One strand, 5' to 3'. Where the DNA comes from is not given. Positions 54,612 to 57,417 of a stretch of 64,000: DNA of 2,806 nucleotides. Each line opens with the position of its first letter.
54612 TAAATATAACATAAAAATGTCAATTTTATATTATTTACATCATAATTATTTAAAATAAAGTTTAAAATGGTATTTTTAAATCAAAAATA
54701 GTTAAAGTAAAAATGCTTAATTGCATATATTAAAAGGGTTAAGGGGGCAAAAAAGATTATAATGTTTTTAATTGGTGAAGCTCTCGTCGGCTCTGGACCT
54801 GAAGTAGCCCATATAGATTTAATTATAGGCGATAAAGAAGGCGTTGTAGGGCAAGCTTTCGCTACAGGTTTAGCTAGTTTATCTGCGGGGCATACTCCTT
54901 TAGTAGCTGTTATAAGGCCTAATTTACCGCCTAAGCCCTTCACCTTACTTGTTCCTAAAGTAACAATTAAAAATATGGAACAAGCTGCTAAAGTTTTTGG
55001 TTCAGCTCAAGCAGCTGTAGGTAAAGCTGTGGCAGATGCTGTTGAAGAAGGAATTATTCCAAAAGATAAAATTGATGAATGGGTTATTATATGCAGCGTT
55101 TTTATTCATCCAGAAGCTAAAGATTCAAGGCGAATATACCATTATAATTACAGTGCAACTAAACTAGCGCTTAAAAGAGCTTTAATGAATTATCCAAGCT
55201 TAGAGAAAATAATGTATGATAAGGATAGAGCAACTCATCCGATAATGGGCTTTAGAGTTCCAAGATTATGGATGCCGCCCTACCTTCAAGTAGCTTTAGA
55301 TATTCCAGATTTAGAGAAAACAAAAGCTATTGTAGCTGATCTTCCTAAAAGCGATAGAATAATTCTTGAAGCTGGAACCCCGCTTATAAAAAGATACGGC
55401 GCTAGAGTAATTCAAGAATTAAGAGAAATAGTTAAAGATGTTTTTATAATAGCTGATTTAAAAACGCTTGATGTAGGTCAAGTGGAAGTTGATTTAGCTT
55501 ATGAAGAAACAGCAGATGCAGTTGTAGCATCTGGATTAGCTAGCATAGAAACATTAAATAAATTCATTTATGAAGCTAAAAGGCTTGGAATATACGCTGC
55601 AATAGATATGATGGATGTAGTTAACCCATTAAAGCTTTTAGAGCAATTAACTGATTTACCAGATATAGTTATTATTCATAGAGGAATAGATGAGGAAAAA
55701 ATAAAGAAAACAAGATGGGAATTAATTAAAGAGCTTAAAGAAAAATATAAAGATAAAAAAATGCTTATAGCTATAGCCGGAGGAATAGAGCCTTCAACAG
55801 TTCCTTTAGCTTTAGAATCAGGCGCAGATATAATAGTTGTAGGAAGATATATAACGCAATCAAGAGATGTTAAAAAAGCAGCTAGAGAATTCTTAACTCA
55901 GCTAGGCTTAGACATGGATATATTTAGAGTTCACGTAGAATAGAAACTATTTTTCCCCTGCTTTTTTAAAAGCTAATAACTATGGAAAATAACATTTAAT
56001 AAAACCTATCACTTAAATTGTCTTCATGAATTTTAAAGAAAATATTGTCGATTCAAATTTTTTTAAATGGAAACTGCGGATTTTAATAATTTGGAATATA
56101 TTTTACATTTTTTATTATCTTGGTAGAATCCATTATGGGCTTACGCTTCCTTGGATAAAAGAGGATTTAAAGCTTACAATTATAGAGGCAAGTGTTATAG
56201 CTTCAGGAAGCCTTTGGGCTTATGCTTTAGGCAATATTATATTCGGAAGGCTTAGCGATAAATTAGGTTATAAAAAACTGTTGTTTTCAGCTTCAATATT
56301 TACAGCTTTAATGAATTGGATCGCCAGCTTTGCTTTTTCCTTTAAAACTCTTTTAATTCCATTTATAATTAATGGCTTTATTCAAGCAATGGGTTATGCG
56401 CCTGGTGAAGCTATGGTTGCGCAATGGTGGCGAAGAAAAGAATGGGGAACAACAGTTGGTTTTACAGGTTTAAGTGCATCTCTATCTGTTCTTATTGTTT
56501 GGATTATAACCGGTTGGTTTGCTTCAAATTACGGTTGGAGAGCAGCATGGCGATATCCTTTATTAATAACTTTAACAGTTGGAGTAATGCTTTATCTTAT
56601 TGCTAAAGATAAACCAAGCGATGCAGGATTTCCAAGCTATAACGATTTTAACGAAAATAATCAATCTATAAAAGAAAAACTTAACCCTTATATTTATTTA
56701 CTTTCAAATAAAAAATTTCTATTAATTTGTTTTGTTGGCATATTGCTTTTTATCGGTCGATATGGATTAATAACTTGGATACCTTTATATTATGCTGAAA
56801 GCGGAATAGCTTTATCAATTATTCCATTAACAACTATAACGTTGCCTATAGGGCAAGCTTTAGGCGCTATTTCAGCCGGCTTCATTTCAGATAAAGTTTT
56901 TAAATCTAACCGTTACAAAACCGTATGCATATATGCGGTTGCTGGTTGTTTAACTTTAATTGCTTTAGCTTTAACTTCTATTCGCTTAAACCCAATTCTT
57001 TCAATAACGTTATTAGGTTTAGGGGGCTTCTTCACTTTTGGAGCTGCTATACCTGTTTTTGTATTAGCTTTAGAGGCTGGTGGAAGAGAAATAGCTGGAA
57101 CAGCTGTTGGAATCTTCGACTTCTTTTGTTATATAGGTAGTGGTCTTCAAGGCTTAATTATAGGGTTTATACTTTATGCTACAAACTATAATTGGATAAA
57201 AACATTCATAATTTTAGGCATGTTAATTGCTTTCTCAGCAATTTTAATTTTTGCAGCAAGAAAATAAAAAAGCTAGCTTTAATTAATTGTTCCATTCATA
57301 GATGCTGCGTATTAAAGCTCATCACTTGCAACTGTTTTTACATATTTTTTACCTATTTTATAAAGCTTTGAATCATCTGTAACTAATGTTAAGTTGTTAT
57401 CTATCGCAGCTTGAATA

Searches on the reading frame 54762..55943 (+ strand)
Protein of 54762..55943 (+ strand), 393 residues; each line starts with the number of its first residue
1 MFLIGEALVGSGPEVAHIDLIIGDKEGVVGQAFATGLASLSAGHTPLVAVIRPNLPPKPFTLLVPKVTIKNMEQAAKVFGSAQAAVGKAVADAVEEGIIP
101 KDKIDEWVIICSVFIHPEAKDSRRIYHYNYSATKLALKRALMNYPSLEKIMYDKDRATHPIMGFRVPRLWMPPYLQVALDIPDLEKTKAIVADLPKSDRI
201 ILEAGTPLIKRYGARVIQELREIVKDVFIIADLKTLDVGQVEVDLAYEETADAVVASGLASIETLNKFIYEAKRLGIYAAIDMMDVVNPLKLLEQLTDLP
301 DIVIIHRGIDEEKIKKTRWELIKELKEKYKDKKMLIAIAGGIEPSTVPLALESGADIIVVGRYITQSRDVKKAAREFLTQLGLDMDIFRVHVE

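Call 3: search_protein_families(library=pfam, proteins=[window:54762-55943:+], max_evalue=0.01)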
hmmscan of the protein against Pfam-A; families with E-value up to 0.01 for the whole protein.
window:54762-55943:+ (393 aa): 3 families
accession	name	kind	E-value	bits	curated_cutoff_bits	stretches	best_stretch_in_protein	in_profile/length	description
PF08714.17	Fae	-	1.5e-70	236.8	27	1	4-162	1-159/159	Formaldehyde-activating enzyme (Fae)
PF00215.30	OMPdecase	-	1.1e-32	114.2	27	1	173-377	1-221/221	Orotidine 5'-phosphate decarboxylase / HUMPS family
PF00834.25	Ribul_P_3_epim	-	3.7e-07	30.2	21.1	1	247-364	76-197/198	Ribulose-phosphate 3 epimerase family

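Call 4: search_protein_families(library=ncbifam, proteins=[window:54762-55943:+], max_evalue=0.01)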
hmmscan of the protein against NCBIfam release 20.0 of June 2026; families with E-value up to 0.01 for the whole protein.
window:54762-55943:+ (393 aa): 18 families
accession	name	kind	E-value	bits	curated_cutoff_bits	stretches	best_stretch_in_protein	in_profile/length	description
NF009833.0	PRK13307.1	equivalog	2.8e-178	592.7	274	1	1-392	1-390/392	bifunctional 5,6,7,8-tetrahydromethanopterin hydro-lyase/3-hexulose-6-phosphate synthase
TIGR03126.1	one_C_fae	equivalog_domain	4.6e-76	254.3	118.05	1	3-161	2-160/160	formaldehyde-activating enzyme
NF005442.0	PRK07028.1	equivalog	1.2e-39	136.2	593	1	173-379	4-208/430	bifunctional hexulose-6-phosphate synthase/ribonuclease regulator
NF041755.1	RuMP_HxlAB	equivalog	2.9e-38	131.9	500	1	173-377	4-206/391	bifunctional 3-hexulose-6-phosphate synthase/6-phospho-3-hexuloisomerase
TIGR03128.2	RuMP_HxlA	equivalog_domain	3.1e-38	131.5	200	1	175-377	1-201/205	3-hexulose-6-phosphate synthase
NF009832.1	PRK13306.1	subfamily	1.8e-18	66.8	250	1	173-380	3-209/215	3-dehydro-L-gulonate-6-phosphate decarboxylase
NF009831.0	PRK13305.1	equivalog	4.1e-15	55.7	294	1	173-381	4-211/220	3-keto-L-gulonate-6-phosphate decarboxylase UlaD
NF001273.0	PRK00230.1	equivalog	1.6e-11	44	193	2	175-249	7-77/233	orotidine-5'-phosphate decarboxylase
NF010386.0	PRK13813.1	equivalog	8.2e-11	41.9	208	1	175-380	7-212/216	orotidine 5'-phosphate decarboxylase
TIGR01740.1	pyrF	equivalog_domain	1.2e-09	38.1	92.3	2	176-259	2-85/216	orotidine-5'-phosphate decarboxylase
TIGR01163.1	rpe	equivalog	2.3e-08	33.7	212.6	1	213-374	45-207/211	ribulose-phosphate 3-epimerase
NF004076.0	PRK05581.1-4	subfamily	9.3e-07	28.3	165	1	263-375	97-213/221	ribulose-phosphate 3-epimerase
TIGR00693.1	thiE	equivalog_domain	0.00012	21.4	145.1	1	315-376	137-196/197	thiamine phosphate synthase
NF003198.0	PRK04169.1-2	subfamily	0.00048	19.3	247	1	323-378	190-243/249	geranylgeranylglyceryl/heptaprenylglyceryl phosphate synthase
NF002231.0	PRK01130.1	subfamily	0.0042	16.1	189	0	312-370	163-219/230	putative N-acetylmannosamine-6-phosphate 2-epimerase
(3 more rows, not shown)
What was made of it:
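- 54762..55943 (+): Fae-Hps fusion, an H4MPT-linked C1 enzyme. It is a neighbour of MtmB2, transcribed separately. NF009833 593 bits (call 4).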

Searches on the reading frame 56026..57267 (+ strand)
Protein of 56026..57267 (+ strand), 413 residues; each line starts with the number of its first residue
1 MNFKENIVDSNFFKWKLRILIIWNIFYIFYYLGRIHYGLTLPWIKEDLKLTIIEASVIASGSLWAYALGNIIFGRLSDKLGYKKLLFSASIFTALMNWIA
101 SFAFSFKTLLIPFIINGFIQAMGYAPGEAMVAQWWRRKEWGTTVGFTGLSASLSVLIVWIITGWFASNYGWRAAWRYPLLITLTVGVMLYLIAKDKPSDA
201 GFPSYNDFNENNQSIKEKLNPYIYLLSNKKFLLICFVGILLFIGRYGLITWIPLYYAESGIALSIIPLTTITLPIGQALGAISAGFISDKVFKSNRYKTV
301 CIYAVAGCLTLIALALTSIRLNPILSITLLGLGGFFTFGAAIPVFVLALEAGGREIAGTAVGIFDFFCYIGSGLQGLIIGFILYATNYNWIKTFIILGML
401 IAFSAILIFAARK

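Call 3: search_protein_families(library=pfam, proteins=[window:56026-57267:+], max_evalue=0.01)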
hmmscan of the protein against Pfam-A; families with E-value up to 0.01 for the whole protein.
window:56026-57267:+ (413 aa): 1 family
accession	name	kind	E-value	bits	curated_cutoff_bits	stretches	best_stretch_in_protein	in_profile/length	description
PF07690.21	MFS_1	-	1.3e-45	156.3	33.4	1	26-374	4-345/347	Major Facilitator Superfamily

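Call 4: search_protein_families(library=ncbifam, proteins=[window:56026-57267:+], max_evalue=0.01)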
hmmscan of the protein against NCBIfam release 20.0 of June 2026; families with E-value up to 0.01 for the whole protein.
window:56026-57267:+ (413 aa): 30 families (the best 25 are shown)
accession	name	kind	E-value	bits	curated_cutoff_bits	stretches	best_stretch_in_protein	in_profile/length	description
TIGR00881.1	2A0104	subfamily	5.7e-53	180.3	407.75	1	25-391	2-376/379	phosphoglycerate transporter protein PgtP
NF008661.1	PRK11663.1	subfamily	3.4e-35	121.9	564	1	5-409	17-428/439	MFS transporter family glucose-6-phosphate receptor UhpC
TIGR00712.1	glpT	equivalog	6.4e-35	121.1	632.55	1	5-398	16-421/440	glycerol-3-phosphate transporter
TIGR00893.1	2A0114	subfamily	6e-33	114.3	395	1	25-409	1-396/399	D-galactonate transporter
NF008433.0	PRK11273.1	equivalog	1.5e-30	106.8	748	1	5-405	16-428/452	glycerol-3-phosphate transporter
NF047787.1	PhglyTportPgtP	equivalog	2e-29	102.7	750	1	5-397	16-422/451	phosphoglycerate transporter PgtP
NF007107.1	PRK09556.1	equivalog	5.8e-18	65.1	497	1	13-397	25-435/469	hexose-6-phosphate:phosphate antiporter UhpT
TIGR00895.1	2A0115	subfamily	3.9e-14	52.4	418.55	1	8-382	7-397/398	aromatic acid/H+ symport family MFS transporter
TIGR00880.1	2_A_01_02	superfamily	3.1e-12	46.8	131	1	64-194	5-139/141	multidrug resistance protein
NF008654.0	PRK11652.1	equivalog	3.1e-11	42.8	479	1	42-404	33-381/397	multidrug efflux MFS transporter EmrD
NF008586.0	PRK11551.1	equivalog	5.3e-11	42.1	410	1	38-407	35-393/406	3-(3-hydroxy-phenyl)propionate transporter MhpT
NF008314.0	PRK11102.1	equivalog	5.7e-11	42.3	303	1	31-258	23-242/396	Bcr/CflA family multidrug efflux MFS transporter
NF053813.1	MFS_TcaB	equivalog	1.1e-10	40.8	475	1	19-243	7-223/396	putative multidrug effflux MFS transporter TcaB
NF008963.0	PRK12307.1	equivalog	2e-10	40.4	637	1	35-346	37-346/426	MFS transporter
TIGR00710.1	efflux_Bcr_CflA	subfamily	2.7e-10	40.2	200.9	1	18-398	5-374/385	Bcr/CflA family efflux MFS transporter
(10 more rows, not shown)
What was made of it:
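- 56026..57267 (+): MFS transporter resembling organophosphate:phosphate antiporters. TIGR00881 180 bits, below cut-off, GlpT/UhpC-like (calls 3, 4).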
